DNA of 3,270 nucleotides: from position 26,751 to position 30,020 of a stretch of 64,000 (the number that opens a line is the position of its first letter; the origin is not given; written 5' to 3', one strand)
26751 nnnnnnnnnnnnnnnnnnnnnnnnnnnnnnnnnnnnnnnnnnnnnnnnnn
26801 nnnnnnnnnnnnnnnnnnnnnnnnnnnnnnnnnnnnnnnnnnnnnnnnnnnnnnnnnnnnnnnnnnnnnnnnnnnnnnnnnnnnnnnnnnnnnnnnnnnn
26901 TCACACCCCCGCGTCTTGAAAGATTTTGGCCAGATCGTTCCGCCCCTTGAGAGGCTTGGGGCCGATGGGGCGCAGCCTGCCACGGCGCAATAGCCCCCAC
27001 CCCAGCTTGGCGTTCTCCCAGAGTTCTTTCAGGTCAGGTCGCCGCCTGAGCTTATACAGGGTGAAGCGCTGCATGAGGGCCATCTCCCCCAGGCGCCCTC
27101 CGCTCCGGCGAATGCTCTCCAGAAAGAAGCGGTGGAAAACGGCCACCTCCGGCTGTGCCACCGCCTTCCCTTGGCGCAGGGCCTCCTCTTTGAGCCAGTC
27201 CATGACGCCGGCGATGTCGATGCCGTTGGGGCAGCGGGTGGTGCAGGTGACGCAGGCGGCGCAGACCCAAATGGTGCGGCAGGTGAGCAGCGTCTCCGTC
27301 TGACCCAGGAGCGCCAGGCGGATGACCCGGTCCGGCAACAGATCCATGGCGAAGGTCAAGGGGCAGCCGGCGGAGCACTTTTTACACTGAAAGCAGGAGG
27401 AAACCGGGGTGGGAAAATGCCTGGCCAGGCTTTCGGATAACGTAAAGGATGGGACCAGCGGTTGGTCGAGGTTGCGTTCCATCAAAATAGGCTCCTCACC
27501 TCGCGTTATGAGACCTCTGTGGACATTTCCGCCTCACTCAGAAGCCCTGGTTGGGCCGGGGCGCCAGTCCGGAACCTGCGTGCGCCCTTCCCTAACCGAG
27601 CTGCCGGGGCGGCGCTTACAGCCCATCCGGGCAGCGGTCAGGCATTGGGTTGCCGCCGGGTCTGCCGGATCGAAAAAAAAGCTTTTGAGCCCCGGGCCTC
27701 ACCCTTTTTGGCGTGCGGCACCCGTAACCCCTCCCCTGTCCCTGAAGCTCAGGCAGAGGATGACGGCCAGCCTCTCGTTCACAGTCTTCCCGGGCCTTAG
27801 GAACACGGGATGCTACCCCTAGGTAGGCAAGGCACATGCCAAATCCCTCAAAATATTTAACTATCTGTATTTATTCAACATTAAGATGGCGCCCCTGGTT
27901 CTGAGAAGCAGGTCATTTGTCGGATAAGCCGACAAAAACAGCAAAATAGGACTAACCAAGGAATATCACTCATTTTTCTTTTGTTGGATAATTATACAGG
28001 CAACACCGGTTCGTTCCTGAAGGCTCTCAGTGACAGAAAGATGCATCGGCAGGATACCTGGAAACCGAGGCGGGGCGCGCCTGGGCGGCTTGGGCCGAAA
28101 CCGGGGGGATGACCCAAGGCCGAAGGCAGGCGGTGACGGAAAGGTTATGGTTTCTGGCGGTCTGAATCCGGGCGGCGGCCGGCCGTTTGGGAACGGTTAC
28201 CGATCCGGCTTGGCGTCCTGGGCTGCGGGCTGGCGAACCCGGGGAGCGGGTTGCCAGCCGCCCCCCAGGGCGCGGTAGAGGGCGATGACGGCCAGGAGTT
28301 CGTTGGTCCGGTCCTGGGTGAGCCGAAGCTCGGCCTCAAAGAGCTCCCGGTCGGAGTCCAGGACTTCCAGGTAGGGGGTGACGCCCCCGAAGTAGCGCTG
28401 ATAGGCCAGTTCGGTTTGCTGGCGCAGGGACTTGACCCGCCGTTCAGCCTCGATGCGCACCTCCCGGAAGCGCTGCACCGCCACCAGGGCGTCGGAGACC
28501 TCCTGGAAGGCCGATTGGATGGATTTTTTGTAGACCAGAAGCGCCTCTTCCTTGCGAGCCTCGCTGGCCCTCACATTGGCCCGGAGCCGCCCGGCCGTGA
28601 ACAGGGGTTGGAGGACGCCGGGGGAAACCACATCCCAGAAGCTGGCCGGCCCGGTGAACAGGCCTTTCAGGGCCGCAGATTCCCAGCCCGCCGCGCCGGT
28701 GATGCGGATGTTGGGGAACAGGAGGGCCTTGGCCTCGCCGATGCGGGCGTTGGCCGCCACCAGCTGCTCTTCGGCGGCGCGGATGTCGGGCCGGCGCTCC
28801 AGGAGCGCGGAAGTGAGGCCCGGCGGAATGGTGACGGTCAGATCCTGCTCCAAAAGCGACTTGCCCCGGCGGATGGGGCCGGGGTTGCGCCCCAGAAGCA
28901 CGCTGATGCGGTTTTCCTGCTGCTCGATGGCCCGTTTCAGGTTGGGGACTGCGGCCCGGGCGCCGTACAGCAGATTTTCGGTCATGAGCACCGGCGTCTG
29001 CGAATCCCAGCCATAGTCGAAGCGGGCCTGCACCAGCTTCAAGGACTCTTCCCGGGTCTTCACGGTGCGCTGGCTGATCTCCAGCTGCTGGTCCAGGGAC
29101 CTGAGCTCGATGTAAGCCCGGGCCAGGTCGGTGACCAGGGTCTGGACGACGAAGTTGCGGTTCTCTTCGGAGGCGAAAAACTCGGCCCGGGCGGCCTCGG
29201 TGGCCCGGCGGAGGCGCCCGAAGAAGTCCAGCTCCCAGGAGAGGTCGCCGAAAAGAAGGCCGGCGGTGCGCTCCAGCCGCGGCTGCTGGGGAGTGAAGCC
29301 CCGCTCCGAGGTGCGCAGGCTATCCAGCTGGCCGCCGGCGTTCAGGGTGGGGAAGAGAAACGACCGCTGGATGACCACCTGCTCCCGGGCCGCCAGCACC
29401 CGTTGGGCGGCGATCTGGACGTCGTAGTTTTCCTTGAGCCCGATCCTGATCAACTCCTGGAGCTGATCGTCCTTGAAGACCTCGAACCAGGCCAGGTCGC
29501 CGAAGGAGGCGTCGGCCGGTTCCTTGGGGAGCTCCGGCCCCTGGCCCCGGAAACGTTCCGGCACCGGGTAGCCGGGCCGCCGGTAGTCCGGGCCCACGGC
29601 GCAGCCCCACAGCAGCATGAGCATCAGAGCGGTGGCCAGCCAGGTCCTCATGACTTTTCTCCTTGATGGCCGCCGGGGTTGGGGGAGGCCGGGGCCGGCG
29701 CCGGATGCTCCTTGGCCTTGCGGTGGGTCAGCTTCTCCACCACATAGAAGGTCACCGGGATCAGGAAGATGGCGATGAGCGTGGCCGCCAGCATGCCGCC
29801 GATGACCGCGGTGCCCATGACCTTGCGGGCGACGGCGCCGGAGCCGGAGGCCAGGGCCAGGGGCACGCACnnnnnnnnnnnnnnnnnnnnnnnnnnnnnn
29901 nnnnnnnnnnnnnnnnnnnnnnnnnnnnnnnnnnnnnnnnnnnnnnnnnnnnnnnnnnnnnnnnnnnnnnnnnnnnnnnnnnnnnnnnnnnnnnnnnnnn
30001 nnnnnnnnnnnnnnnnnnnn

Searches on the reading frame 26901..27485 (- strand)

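Call 28: search_protein_families(library=pfam, proteins=[window:26901-27485:-], max_evalue=0.00001)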
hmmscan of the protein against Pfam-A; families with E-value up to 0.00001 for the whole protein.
window:26901-27485:- (194 aa): 3 families
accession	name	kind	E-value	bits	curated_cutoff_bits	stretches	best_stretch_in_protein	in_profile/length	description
PF13183.11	Fer4_8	-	6.4e-08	33.5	27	1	28-89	2-68/68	4Fe-4S dicluster domain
PF13534.11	Fer4_17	-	1.9e-07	32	22.2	1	30-90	1-61/61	4Fe-4S dicluster domain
PF13187.11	Fer4_9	-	6.9e-07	29.6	27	1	31-88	2-50/52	4Fe-4S dicluster domain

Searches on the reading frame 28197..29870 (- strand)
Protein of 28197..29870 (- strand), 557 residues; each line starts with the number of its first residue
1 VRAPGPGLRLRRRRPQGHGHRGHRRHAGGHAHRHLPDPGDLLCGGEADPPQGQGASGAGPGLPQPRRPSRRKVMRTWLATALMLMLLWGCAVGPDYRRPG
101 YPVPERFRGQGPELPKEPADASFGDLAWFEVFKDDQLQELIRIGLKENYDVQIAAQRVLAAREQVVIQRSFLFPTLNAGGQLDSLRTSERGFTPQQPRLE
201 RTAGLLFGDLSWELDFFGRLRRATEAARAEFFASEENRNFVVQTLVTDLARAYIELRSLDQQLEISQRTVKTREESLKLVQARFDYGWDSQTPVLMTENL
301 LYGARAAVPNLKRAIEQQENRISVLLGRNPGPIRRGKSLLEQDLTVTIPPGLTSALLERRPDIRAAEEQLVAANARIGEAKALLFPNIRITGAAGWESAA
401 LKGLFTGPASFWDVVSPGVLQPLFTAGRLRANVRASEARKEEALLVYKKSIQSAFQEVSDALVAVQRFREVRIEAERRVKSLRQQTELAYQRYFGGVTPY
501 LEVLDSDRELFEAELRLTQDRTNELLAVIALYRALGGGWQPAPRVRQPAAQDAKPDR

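Call 28: search_protein_families(library=pfam, proteins=[window:28197-29870:-], max_evalue=0.00001)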
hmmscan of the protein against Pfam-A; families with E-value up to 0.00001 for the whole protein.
window:28197-29870:- (557 aa): 1 family
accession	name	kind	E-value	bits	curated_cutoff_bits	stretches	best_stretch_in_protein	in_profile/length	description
PF02321.23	OEP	-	7.1e-51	173.1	22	2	354-536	6-187/187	Outer membrane efflux protein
